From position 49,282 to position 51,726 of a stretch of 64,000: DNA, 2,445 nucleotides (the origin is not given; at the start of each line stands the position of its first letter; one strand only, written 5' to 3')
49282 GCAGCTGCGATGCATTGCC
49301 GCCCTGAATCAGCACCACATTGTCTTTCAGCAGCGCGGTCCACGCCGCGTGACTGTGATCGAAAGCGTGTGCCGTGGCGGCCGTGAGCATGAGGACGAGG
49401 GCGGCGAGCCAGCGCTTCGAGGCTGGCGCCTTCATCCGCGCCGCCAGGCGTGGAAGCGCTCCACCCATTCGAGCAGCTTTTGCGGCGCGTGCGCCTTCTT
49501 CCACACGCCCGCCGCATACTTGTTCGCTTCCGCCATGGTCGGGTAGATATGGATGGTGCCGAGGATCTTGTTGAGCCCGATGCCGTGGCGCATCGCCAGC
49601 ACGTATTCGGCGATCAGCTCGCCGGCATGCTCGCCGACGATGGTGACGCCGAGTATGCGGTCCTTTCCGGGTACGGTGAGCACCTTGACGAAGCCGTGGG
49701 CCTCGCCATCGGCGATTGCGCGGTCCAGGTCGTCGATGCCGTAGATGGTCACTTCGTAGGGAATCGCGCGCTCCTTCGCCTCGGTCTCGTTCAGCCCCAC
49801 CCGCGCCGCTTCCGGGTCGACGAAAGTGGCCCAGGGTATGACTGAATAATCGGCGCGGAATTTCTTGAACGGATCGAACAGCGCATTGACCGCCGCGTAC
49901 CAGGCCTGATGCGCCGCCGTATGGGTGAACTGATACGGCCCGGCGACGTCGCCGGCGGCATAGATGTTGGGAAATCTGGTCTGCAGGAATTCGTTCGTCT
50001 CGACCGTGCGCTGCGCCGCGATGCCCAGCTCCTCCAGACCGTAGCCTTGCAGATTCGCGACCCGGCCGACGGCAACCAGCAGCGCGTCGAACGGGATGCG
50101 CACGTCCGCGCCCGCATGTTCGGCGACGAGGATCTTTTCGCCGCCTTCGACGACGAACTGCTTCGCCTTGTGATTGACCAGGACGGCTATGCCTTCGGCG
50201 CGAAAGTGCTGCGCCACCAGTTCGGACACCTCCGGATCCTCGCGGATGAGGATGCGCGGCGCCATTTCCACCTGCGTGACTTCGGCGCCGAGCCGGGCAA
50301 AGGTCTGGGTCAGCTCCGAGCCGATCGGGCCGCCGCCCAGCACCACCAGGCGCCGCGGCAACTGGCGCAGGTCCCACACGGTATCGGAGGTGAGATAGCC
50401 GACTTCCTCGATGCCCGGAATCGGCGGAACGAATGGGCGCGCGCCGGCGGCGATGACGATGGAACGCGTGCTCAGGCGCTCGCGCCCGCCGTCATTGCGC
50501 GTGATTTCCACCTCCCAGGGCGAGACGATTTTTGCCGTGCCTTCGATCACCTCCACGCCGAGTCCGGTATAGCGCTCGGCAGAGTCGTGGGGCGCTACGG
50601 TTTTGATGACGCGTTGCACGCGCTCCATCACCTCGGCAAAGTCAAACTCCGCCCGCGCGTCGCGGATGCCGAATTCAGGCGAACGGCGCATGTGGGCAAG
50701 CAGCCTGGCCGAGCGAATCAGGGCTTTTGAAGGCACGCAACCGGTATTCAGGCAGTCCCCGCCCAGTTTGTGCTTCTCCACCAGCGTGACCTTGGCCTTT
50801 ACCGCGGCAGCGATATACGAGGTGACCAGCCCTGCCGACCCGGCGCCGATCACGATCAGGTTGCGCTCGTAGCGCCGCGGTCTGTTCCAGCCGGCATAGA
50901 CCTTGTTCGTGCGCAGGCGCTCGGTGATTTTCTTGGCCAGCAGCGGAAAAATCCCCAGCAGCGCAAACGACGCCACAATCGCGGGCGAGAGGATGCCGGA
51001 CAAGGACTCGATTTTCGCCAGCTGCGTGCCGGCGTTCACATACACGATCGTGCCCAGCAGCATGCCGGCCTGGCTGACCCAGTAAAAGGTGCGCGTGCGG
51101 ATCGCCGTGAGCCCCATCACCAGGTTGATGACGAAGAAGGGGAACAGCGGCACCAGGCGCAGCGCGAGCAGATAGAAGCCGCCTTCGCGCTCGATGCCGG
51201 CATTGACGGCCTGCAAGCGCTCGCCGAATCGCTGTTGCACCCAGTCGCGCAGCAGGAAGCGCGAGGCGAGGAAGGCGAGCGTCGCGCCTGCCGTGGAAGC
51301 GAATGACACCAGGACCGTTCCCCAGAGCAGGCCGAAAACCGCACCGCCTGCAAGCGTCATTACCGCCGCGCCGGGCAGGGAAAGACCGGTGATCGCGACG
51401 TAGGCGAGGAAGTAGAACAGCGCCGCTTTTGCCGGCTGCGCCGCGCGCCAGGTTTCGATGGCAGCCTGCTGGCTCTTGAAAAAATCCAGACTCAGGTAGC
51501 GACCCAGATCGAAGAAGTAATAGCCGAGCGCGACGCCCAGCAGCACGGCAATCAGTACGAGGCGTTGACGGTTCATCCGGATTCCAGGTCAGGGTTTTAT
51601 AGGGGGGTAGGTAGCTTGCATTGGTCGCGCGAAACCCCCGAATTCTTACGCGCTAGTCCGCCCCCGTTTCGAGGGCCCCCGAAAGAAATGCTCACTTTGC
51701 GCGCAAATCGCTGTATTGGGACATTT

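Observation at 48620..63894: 15-kb selenium island: all selenoneine-type steps present but interleaved with seven genes of unassigned role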

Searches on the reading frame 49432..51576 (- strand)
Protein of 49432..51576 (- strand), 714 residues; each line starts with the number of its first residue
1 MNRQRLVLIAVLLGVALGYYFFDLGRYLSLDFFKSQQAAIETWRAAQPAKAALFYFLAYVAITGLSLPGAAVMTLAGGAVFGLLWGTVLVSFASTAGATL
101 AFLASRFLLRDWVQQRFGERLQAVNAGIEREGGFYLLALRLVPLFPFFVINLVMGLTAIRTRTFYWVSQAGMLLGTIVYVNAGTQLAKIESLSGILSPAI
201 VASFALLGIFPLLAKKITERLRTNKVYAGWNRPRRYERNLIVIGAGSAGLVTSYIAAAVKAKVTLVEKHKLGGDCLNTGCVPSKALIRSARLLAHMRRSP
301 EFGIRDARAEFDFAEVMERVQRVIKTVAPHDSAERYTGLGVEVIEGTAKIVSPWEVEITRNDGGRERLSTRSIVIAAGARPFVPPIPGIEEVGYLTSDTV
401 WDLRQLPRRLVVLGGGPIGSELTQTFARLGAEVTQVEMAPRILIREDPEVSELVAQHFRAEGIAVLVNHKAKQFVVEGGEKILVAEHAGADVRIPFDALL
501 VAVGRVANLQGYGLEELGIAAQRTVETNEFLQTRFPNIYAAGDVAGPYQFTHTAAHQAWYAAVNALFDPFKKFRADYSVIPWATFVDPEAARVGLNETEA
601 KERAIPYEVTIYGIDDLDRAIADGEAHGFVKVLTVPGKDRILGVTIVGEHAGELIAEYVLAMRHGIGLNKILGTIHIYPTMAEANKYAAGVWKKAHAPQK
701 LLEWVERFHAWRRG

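Call 3: search_protein_families(library=pfam, proteins=[window:49432-51576:-])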
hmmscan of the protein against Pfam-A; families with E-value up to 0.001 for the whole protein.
window:49432-51576:- (714 aa): 12 families
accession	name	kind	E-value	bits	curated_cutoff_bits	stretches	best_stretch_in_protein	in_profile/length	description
PF07992.20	Pyr_redox_2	-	1e-58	199.5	26.1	1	239-558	2-291/291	Pyridine nucleotide-disulphide oxidoreductase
PF02852.28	Pyr_redox_dim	-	2.4e-28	99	25.3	1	580-688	1-109/110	Pyridine nucleotide-disulphide oxidoreductase, dimerisation domain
PF09335.16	VTT_dom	-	2.1e-21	77.1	33.9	1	71-184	4-122/123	VTT domain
PF00070.33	Pyr_redox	-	1.5e-19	70.7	22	1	409-480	1-72/82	Pyridine nucleotide-disulphide oxidoreductase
PF01134.28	GIDA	-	1.9e-08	34.2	22.1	1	240-298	2-58/391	Glucose inhibited division protein A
PF13738.12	Pyr_redox_3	-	2.1e-07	31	30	1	366-542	121-305/305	Pyridine nucleotide-disulphide oxidoreductase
PF13450.12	NAD_binding_8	-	5e-06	27.1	21.9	1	242-275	1-35/68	NAD(P)-binding Rossmann-like domain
PF13434.12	Lys_Orn_oxgnase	-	1.6e-05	24.7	21.3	1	353-468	131-248/339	L-lysine 6-monooxygenase/L-ornithine 5-monooxygenase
PF01262.27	AlaDh_PNT_C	-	3.4e-05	23.8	23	0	407-442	28-63/214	Alanine dehydrogenase/PNT, C-terminal domain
PF03486.20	HI0933_like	-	3.8e-05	23.7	50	0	239-272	2-35/244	HI0933-like protein Rossmann domain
PF01266.30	DAO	-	6.7e-05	23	27.9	1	240-272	2-35/353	FAD dependent oxidoreductase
PF00890.30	FAD_binding_2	-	0.00019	21.2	20.4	0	240-271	2-33/414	FAD binding domain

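Call 5: search_protein_families(library=ncbifam, proteins=[window:49432-51576:-])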
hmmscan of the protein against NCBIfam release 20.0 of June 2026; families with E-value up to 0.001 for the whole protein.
window:49432-51576:- (714 aa): 55 families (the best 25 are shown)
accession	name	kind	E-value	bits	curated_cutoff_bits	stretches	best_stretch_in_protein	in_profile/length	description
NF004991.0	PRK06370.1-3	subfamily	1.3e-150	502.4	620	1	221-711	18-506/509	FAD-containing oxidoreductase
TIGR02053.1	MerA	equivalog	3.3e-113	379.1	454.45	1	239-692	2-453/465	mercury(II) reductase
TIGR01350.1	lipoamide_DH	equivalog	3.6e-112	375.4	408.8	1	239-692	3-454/461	dihydrolipoyl dehydrogenase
NF004947.0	PRK06292.2-5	equivalog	1.9e-96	323.8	592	1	239-695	5-461/474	dihydrolipoyl dehydrogenase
NF004946.0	PRK06292.2-4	subfamily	1.9e-89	300.6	634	1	238-688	4-466/487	dihydrolipoyl dehydrogenase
NF004992.0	PRK06370.1-4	equivalog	1.7e-88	297.1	629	1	240-683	7-446/459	FAD-containing oxidoreductase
NF010311.1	PRK13748.1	subfamily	2.5e-85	287.4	600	1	234-694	94-550/560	mercury(II) reductase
NF004943.0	PRK06292.2-1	equivalog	4.1e-85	286.2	432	1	239-689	5-452/456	dihydrolipoyl dehydrogenase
NF003585.0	PRK05249.1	equivalog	9.8e-83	278.3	465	1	236-689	5-454/464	Si-specific NAD(P)(+) transhydrogenase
NF004776.0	PRK06116.1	equivalog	2.4e-81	274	480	1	238-683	5-444/450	glutathione-disulfide reductase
NF005883.0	PRK07845.1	equivalog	1.8e-76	258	479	1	239-689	4-456/466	NAD(P)H-quinone dehydrogenase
NF004945.0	PRK06292.2-3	equivalog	3.1e-74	250.5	494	1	240-688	6-448/457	dihydrolipoyl dehydrogenase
NF005884.0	PRK07846.1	equivalog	3.8e-74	250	501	1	239-683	5-442/454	mycothione reductase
TIGR01424.1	gluta_reduc_2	equivalog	2.8e-72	243.7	606.05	1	236-683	1-440/446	glutathione-disulfide reductase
NF005572.0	PRK07251.1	equivalog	6e-71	239.4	537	1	239-684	5-431/438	FAD-containing oxidoreductase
NF004990.0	PRK06370.1-1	equivalog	9.8e-70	235.5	842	1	240-683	7-446/459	FAD-containing oxidoreductase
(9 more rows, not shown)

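Call 32: search_solved_structures(query=window:49432-51576:-, max_evalue=1e-30)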
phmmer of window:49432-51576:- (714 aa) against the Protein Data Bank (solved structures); distinct sequences matched with E-value up to 1e-30: 117 (the best 60 are shown).
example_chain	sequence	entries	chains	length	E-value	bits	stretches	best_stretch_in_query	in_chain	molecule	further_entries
5x1y_B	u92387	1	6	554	3.3e-73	250.5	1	239-693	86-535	Mercuric reductase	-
4k8d_A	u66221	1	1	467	1.3e-70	241.9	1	240-694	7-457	Mercuric reductase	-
1zk7_A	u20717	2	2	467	1.4e-70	241.8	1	240-694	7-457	Mercuric reductase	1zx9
2eq6_A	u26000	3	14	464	6.3e-68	233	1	239-694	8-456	Pyruvate dehydrogenase complex, dihydrolipoamide dehydrogenase E3 component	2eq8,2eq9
4k7z_A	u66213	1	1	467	1.1e-67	232.2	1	240-694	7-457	Mercuric reductase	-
6uzi_A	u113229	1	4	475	5.8e-63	216.6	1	239-689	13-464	Dihydrolipoyl dehydrogenase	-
6i4s_A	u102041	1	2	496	2.3e-62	214.6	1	232-687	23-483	Dihydrolipoyl dehydrogenase, mitochondrial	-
7psc_A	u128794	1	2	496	3.9e-62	213.9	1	232-687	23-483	Dihydrolipoyl dehydrogenase, mitochondrial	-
1ebd_A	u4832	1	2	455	3.9e-62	213.9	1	237-689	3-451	DIHYDROLIPOAMIDE DEHYDROGENASE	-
6i4p_A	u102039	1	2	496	1.6e-61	211.9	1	232-687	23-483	Dihydrolipoyl dehydrogenase, mitochondrial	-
7zyt_A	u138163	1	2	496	1.9e-61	211.6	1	232-687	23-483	Dihydrolipoyl dehydrogenase, mitochondrial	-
2eq7_A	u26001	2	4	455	2.2e-61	211.4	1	239-694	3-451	2-oxoglutarate dehydrogenase E3 component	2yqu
5nhg_A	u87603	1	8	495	2.7e-61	211.1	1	232-687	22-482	Dihydrolipoyl dehydrogenase, mitochondrial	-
6i4q_A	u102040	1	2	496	2.8e-61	211.1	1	232-687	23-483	Dihydrolipoyl dehydrogenase, mitochondrial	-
3rnm_A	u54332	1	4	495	3.5e-61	210.7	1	237-687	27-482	Dihydrolipoyl dehydrogenase, mitochondrial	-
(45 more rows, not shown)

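Call 36: search_dna_similar(query=window:49432-51576:-, collection=plasmids, mode=protein, max_evalue=1e-40, max_rows=30)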
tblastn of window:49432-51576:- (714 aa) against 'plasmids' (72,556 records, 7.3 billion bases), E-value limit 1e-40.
The search stops at 5000 records and this limit was reached: more records match than are counted here, and every count below describes the 5000 best-scoring records only.
Records with a match: at least 5000; places in all: 5500; records where one place covers at least 80% of the query: 91.
Best place of each record, by identity: 60-80% 10; <60% 4990.
By first word of the organism name: Klebsiella 1569; Escherichia 726; Salmonella 479; Enterobacter 367; Citrobacter 218; Pseudomonas 142; Rhizobium 118; Acinetobacter 104; Ralstonia 96; Enterococcus 92; and 197 more.
By predicted mobility (MOB-suite, as given by PLSDB): conjugative 2940; non-mobilizable 1159; mobilizable 901.
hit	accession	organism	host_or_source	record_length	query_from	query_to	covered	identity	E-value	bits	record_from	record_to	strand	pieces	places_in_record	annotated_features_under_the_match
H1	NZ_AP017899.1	Sphingopyxis sp. FD7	-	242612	22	714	97%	62.7%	0e+0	877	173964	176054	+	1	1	bifunctional TVP38/TMEM64 family protein/FAD-dependent oxidoreductase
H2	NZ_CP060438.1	Pseudooceanicola algae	whole organism,marine macroalga Fucus ...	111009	25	714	97%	62.7%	0e+0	894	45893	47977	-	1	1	bifunctional TVP38/TMEM64 family protein/FAD-dependent oxidoreductase | CDP-alcohol phosphatidyltransferase family protein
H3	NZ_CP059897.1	Ciceribacter thiooxidans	mixed culture,soil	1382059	2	714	100%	60.7%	0e+0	877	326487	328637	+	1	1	none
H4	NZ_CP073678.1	Cupriavidus sp. KK10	Isolate,A bacterial consortium from ...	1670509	1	714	100%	60.5%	0e+0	882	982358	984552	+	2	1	none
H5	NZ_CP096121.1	Acinetobacter portensis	milking environment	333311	19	713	97%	61.7%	0e+0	895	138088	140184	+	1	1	bifunctional TVP38/TMEM64 family protein/FAD-dependent oxidoreductase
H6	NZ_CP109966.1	Catenovulum adriaticum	algae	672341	19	713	97%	60.9%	0e+0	906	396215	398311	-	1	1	bifunctional TVP38/TMEM64 family protein/FAD-dependent oxidoreductase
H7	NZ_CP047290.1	Falsirhodobacter algicola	Grateloupia sp.,single cell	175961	28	714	96%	60.8%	0e+0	857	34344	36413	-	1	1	bifunctional TVP38/TMEM64 family protein/FAD-dependent oxidoreductase | CDP-alcohol phosphatidyltransferase family protein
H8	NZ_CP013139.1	Pseudoalteromonas sp. Bsw20308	seawater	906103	19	714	97%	59.7%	0e+0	891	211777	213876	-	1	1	bifunctional TVP38/TMEM64 family protein/FAD-dependent oxidoreductase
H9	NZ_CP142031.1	Pseudoalteromonas sp. CuT4-3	whole organism,deep-sea sediment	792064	19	714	97%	59.1%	0e+0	884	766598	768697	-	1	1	bifunctional TVP38/TMEM64 family protein/FAD-dependent oxidoreductase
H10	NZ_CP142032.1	Pseudoalteromonas sp. CuT4-3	whole organism,deep-sea sediment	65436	19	714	97%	59.1%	0e+0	884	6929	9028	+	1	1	bifunctional TVP38/TMEM64 family protein/FAD-dependent oxidoreductase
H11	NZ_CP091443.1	Pseudoalteromonas sp. CF6-2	sediment,South Sea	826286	19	714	97%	59.0%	0e+0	883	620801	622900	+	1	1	bifunctional TVP38/TMEM64 family protein/FAD-dependent oxidoreductase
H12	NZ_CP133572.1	Pseudoalteromonas sp. HL-AS2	sediment core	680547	19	714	97%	58.8%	0e+0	877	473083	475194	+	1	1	FAD-dependent oxidoreductase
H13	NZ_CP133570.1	Pseudoalteromonas sp. HL-AS1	sediment core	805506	19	714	97%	58.5%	0e+0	876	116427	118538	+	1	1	FAD-dependent oxidoreductase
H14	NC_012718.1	Burkholderia glumae BGR1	-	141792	21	713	97%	58.2%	0e+0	798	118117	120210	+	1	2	bifunctional TVP38/TMEM64 family protein/FAD-dependent oxidoreductase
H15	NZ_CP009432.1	Burkholderia glumae LMG 2196 = ATCC 33617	Oryza sativa, grain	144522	21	713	97%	58.2%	0e+0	798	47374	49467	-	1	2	bifunctional TVP38/TMEM64 family protein/FAD-dependent oxidoreductase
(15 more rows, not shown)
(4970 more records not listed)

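Call 37: get_annotated_region(hit=H1, flank=6000)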
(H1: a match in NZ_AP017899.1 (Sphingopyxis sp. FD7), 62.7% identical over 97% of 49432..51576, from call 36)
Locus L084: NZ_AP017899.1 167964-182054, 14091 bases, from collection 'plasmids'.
description: Sphingopyxis sp. FD7 plasmid pSFD01, complete sequence
organism: Sphingopyxis sp. FD7 (NCBI taxid 1914525)
taxonomy: Bacteria; Pseudomonadota; Alphaproteobacteria; Sphingomonadales; Sphingomonadaceae; Sphingopyxis; Sphingopyxis sp. FD7
host: -; source: -; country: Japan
typing (MOB-suite, as given by PLSDB): mobilizable; replicon rep_cluster_542; relaxase MOBF
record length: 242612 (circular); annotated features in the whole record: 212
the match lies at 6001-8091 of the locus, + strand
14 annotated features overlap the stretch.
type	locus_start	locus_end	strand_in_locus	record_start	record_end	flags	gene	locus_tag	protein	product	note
CDS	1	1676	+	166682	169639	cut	-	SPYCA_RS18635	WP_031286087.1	Tn3 family transposase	-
CDS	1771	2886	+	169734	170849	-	-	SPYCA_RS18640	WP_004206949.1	IS110 family transposase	-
CDS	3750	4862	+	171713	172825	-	-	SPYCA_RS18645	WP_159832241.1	FAD-dependent oxidoreductase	-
CDS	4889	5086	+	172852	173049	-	nrtS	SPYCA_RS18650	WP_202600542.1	nitrate/nitrite transporter NrtS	-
CDS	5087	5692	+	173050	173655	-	-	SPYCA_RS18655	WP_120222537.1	sigma-70 family RNA polymerase sigma factor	GO:0006352 - DNA-templated transcription initiation [Evidence IEA]; GO:0006355 - regulation of DNA-templated ...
CDS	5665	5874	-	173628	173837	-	-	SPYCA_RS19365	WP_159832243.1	hypothetical protein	-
CDS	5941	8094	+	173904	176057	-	-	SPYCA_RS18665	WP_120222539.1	bifunctional TVP38/TMEM64 family protein/FAD-dependent oxidoreductase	-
CDS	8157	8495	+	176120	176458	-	-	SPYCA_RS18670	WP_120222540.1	hypothetical protein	-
CDS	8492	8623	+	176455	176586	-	-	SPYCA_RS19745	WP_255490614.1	hypothetical protein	-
CDS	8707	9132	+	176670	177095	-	-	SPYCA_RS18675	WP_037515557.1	hypothetical protein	-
CDS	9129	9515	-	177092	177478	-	-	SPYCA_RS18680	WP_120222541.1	thioredoxin family protein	-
CDS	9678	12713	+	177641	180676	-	-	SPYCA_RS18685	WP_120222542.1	TonB-dependent receptor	-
CDS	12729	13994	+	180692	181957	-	-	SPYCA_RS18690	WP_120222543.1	nucleoside transporter C-terminal domain-containing protein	-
CDS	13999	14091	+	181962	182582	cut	-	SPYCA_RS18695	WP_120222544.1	CDP-alcohol phosphatidyltransferase family protein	GO:0008654 - phospholipid biosynthetic process [Evidence IEA]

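Call 38: get_annotated_region(hit=H5, flank=6000)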
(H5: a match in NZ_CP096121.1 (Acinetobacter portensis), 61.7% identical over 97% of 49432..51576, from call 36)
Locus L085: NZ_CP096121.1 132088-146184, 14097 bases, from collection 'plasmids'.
description: Acinetobacter portensis strain JNE5 plasmid pJNE5-X3_NDM-1, complete sequence
organism: Acinetobacter portensis (NCBI taxid 1839785)
taxonomy: Bacteria; Pseudomonadota; Gammaproteobacteria; Moraxellales; Moraxellaceae; Acinetobacter; Acinetobacter portensis
host: -; source: milking environment; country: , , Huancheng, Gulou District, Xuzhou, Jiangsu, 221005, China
typing (MOB-suite, as given by PLSDB): mobilizable; replicon rep_cluster_1481; relaxase MOBP
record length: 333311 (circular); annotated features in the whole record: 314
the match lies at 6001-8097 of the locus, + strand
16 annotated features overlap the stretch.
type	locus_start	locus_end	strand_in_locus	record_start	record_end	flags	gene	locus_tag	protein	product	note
CDS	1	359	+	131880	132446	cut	-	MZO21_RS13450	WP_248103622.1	carboxymuconolactone decarboxylase family protein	-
CDS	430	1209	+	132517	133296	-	-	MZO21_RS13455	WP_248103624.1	haloacid dehalogenase type II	GO:0006805 - xenobiotic metabolic process [Evidence IEA]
CDS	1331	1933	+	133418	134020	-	-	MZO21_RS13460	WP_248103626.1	RNA polymerase factor sigma-70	-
CDS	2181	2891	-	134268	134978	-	-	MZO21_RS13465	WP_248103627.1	cytochrome c biogenesis CcdA family protein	-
CDS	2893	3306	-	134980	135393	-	-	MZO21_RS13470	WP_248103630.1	thioredoxin family protein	-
CDS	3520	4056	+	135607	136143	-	-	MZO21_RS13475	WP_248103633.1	peroxiredoxin-like family protein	-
CDS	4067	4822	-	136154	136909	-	-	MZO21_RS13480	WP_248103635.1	YiiX/YebB-like N1pC/P60 family cysteine hydrolase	-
CDS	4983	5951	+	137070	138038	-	arsS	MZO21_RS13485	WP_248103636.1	arsenosugar biosynthesis radical SAM (seleno)protein ArsS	-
CDS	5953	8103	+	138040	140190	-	-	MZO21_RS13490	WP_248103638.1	bifunctional TVP38/TMEM64 family protein/FAD-dependent oxidoreductase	-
CDS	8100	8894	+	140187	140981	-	-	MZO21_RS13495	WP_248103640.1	DUF547 domain-containing protein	-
CDS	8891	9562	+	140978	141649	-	-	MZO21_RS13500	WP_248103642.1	TIGR04283 family arsenosugar biosynthesis glycosyltransferase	GO:0009058 - biosynthetic process [Evidence IEA]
CDS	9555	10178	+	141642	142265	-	-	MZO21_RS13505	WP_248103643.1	TIGR04282 family arsenosugar biosynthesis glycosyltransferase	GO:0009058 - biosynthetic process [Evidence IEA]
CDS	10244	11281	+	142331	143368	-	-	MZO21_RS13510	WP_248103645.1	methyltransferase domain-containing protein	-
CDS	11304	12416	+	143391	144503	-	-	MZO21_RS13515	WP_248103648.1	inorganic phosphate transporter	GO:0006817 - phosphate ion transport [Evidence IEA]; GO:0055085 - transmembrane transport [Evidence IEA]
CDS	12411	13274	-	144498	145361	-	mtnP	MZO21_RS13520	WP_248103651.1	S-methyl-5'-thioadenosine phosphorylase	GO:0006168 - adenine salvage [Evidence IEA]; GO:0019509 - L-methionine salvage from methylthioadenosine [Evidence IEA]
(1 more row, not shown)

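Call 39: get_annotated_region(hit=H8, flank=6000)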
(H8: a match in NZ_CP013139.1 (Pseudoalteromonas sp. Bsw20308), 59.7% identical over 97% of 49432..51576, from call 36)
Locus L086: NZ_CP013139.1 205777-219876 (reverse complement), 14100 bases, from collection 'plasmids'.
description: Pseudoalteromonas sp. Bsw20308 plasmid pPBSW1, complete sequence
organism: Pseudoalteromonas sp. Bsw20308 (NCBI taxid 283699)
taxonomy: Bacteria; Pseudomonadota; Gammaproteobacteria; Alteromonadales; Pseudoalteromonadaceae; Pseudoalteromonas; Pseudoalteromonas sp. Bsw20308
host: -; source: seawater; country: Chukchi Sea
typing (MOB-suite, as given by PLSDB): non-mobilizable
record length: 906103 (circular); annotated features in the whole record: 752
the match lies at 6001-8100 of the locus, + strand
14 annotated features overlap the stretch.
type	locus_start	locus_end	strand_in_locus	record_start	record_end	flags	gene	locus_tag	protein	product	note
CDS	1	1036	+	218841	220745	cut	-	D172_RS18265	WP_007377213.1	tetratricopeptide repeat-containing diguanylate cyclase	-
CDS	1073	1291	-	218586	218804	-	-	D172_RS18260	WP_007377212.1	DUF6500 family protein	-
CDS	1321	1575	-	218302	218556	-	-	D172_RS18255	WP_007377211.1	hypothetical protein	-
CDS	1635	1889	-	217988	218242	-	-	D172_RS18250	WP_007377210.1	hypothetical protein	-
CDS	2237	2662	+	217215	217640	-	-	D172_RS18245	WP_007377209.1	hemerythrin domain-containing protein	-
CDS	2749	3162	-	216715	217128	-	-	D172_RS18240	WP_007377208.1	hypothetical protein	-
CDS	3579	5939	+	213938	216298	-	-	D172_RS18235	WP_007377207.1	TonB-dependent receptor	-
CDS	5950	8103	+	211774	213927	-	-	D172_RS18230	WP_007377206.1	bifunctional TVP38/TMEM64 family protein/FAD-dependent oxidoreductase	-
CDS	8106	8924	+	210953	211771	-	-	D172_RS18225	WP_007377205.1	DUF547 domain-containing protein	-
CDS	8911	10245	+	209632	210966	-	-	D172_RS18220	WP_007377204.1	ABC transporter substrate-binding protein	-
CDS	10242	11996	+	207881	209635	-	-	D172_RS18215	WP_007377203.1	ABC transporter permease subunit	GO:0055085 - transmembrane transport [Evidence IEA]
CDS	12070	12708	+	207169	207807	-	-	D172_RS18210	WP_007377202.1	ATP-binding cassette domain-containing protein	-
CDS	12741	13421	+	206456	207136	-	-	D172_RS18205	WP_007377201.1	CDP-alcohol phosphatidyltransferase family protein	GO:0008654 - phospholipid biosynthetic process [Evidence IEA]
CDS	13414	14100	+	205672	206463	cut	-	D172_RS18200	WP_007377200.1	sterol desaturase family protein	GO:0006629 - lipid metabolic process [Evidence IEA]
